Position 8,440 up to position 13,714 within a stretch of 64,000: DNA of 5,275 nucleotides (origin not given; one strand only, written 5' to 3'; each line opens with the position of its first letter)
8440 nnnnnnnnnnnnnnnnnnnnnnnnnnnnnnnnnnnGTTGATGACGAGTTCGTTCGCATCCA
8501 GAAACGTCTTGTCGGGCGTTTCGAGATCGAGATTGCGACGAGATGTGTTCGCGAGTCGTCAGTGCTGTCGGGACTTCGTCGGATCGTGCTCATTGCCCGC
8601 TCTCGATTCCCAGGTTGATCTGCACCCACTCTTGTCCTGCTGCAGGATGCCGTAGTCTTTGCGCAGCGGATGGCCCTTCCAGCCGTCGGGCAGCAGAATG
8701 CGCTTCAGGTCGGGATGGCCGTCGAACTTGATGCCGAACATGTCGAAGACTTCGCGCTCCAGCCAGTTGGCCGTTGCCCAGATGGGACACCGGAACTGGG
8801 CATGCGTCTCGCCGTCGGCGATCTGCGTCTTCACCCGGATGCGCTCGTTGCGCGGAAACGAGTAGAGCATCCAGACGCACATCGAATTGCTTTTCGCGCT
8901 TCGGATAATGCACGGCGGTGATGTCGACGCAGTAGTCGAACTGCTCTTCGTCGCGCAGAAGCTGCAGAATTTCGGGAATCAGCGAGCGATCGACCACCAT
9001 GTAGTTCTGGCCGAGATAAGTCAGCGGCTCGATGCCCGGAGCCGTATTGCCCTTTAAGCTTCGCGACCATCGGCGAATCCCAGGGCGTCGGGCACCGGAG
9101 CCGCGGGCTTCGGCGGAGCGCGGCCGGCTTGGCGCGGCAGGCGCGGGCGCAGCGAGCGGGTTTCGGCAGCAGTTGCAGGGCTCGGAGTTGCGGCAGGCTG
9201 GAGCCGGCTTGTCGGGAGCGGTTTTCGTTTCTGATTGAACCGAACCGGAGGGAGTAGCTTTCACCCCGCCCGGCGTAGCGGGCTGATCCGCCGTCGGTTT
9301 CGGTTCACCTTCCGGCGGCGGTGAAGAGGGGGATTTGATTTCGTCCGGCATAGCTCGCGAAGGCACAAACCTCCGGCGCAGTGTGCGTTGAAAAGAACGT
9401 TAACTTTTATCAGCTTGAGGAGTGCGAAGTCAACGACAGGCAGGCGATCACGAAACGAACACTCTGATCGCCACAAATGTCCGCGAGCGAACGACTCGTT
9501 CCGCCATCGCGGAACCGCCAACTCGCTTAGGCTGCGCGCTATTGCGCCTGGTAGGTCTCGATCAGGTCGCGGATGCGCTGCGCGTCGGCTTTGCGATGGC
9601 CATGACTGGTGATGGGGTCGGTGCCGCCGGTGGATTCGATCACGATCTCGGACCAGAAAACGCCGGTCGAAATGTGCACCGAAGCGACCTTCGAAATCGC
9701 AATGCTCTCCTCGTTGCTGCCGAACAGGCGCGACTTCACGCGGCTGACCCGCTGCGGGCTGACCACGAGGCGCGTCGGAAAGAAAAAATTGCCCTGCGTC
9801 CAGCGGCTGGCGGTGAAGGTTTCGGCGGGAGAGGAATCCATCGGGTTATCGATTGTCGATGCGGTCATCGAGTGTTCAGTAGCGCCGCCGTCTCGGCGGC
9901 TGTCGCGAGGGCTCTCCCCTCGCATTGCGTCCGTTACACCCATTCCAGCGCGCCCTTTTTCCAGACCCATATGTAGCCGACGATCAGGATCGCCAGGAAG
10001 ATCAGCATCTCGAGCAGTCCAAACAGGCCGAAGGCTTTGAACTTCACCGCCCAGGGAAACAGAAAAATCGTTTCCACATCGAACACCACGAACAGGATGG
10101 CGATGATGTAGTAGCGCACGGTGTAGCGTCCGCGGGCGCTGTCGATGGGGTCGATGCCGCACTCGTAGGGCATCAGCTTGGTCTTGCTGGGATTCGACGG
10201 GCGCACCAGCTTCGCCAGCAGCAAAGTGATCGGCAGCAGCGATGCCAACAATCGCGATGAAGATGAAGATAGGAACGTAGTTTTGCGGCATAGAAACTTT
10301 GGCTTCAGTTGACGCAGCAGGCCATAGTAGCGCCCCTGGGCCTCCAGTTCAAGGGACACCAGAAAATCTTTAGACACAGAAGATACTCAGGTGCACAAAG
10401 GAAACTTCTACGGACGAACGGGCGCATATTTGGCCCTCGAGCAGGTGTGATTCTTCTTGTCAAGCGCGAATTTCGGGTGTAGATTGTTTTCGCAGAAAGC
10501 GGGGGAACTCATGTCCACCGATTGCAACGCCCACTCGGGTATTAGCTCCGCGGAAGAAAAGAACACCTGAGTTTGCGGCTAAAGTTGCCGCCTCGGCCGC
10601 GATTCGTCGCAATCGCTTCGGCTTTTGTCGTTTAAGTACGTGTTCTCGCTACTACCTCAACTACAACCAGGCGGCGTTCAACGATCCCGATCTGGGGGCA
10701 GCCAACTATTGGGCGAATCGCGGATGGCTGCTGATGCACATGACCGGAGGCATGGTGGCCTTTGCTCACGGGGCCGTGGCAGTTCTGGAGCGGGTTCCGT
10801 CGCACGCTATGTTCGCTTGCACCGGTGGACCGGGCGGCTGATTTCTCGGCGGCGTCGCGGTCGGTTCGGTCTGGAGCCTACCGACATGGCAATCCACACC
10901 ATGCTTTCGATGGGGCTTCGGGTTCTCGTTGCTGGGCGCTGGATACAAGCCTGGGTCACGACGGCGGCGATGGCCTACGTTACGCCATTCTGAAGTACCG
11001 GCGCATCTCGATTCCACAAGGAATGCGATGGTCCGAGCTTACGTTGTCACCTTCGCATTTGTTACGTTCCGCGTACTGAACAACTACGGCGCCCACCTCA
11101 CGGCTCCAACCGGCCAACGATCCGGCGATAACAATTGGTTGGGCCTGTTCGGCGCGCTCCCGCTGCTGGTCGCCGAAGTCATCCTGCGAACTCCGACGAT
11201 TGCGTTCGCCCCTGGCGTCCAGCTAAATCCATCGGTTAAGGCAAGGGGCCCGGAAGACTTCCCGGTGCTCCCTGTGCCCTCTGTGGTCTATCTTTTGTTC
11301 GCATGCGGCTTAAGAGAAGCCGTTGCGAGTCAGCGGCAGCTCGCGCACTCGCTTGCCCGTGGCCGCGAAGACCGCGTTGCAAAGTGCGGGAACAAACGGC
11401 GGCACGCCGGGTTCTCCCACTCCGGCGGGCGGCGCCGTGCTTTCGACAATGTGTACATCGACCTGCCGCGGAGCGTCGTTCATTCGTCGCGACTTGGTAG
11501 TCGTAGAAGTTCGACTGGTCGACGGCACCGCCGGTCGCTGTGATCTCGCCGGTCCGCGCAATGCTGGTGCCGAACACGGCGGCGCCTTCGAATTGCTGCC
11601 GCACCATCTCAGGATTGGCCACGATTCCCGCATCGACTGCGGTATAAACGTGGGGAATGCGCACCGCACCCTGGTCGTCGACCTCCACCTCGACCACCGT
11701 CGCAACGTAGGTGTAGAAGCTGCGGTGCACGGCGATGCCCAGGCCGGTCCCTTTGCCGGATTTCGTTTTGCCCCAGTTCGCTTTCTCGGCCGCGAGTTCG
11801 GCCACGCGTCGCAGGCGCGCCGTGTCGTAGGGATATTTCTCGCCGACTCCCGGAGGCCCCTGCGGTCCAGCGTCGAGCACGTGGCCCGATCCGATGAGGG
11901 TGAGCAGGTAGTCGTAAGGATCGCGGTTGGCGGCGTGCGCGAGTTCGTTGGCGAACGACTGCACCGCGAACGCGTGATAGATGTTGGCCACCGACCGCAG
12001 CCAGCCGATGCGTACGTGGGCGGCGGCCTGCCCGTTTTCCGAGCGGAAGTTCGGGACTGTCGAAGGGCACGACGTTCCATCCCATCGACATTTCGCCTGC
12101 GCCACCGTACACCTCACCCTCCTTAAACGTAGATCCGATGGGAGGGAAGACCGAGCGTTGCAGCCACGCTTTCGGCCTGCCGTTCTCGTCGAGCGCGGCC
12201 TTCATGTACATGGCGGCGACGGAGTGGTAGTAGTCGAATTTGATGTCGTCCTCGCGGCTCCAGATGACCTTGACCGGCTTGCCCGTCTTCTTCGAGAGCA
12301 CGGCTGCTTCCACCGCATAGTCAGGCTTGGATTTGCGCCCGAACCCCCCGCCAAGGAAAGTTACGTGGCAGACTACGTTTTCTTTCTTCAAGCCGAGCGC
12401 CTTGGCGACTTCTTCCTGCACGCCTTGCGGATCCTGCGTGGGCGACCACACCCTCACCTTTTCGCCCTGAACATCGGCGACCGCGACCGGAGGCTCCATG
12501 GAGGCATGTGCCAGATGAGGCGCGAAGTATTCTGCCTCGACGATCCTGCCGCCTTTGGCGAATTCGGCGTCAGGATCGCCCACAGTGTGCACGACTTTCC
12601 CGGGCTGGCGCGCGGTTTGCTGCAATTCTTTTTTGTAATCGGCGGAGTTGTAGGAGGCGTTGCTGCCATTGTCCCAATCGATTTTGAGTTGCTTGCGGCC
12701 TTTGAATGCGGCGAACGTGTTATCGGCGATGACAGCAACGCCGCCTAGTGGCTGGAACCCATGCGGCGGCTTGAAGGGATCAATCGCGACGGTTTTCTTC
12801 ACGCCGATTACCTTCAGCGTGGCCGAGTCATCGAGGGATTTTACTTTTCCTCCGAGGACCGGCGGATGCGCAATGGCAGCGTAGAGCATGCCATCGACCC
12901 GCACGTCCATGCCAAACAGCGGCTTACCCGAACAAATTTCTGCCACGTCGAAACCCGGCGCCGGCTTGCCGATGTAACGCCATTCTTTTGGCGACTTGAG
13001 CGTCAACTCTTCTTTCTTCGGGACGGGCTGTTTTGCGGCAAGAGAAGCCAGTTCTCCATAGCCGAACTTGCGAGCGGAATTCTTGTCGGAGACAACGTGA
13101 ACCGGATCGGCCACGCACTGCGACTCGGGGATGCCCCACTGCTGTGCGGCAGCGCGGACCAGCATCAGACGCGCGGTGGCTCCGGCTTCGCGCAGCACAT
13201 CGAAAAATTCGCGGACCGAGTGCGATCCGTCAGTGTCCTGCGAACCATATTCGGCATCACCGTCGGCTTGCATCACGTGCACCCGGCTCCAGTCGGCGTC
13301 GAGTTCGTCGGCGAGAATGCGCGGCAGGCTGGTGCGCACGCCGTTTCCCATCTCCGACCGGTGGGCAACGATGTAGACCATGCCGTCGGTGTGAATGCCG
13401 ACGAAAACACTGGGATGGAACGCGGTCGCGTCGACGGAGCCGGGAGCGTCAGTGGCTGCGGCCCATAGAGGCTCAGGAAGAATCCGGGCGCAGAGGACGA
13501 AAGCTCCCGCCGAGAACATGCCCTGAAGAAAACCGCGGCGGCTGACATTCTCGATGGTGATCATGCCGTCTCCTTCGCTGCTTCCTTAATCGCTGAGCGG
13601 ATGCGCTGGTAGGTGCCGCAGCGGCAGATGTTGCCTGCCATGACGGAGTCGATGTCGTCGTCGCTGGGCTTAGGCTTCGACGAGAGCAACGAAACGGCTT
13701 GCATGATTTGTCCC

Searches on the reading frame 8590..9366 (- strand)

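Call 33: search_protein_families(library=pfam, proteins=[window:8590-9366:-], max_evalue=0.001)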
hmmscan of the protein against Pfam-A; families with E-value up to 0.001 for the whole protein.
window:8590-9366:- (258 aa): 1 family
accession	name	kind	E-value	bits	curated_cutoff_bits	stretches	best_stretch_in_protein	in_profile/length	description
PF00329.25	Complex1_30kDa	-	0.00019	22.4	22.5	1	124-164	2-43/124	Respiratory-chain NADH dehydrogenase, 30 Kd subunit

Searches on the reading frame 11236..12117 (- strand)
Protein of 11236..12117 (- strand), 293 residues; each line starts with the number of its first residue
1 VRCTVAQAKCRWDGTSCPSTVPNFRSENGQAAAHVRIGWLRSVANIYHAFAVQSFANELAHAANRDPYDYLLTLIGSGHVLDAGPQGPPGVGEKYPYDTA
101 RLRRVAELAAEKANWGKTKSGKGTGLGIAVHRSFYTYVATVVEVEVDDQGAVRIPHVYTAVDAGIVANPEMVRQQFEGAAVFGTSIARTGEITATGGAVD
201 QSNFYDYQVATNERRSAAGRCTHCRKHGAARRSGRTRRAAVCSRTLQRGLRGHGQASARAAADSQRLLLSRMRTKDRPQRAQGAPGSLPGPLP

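Call 33: search_protein_families(library=pfam, proteins=[window:11236-12117:-], max_evalue=0.001)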
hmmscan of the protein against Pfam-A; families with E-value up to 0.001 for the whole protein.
window:11236-12117:- (293 aa): 1 family
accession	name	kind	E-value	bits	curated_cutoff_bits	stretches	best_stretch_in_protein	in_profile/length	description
PF20256.3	MoCoBD_2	-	1.1e-13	51.7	27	1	132-211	197-278/283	Molybdopterin cofactor-binding domain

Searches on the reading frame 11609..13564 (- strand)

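Call 33: search_protein_families(library=pfam, proteins=[window:11609-13564:-], max_evalue=0.001)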
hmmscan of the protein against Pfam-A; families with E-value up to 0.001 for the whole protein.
window:11609-13564:- (651 aa): 2 families
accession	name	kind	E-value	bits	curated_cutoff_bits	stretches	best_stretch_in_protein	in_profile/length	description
PF02738.23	MoCoBD_1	-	1e-32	113.6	27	1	321-466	6-156/244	Molybdopterin cofactor-binding domain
PF20256.3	MoCoBD_2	-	4.5e-10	39.9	27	1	52-181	49-175/283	Molybdopterin cofactor-binding domain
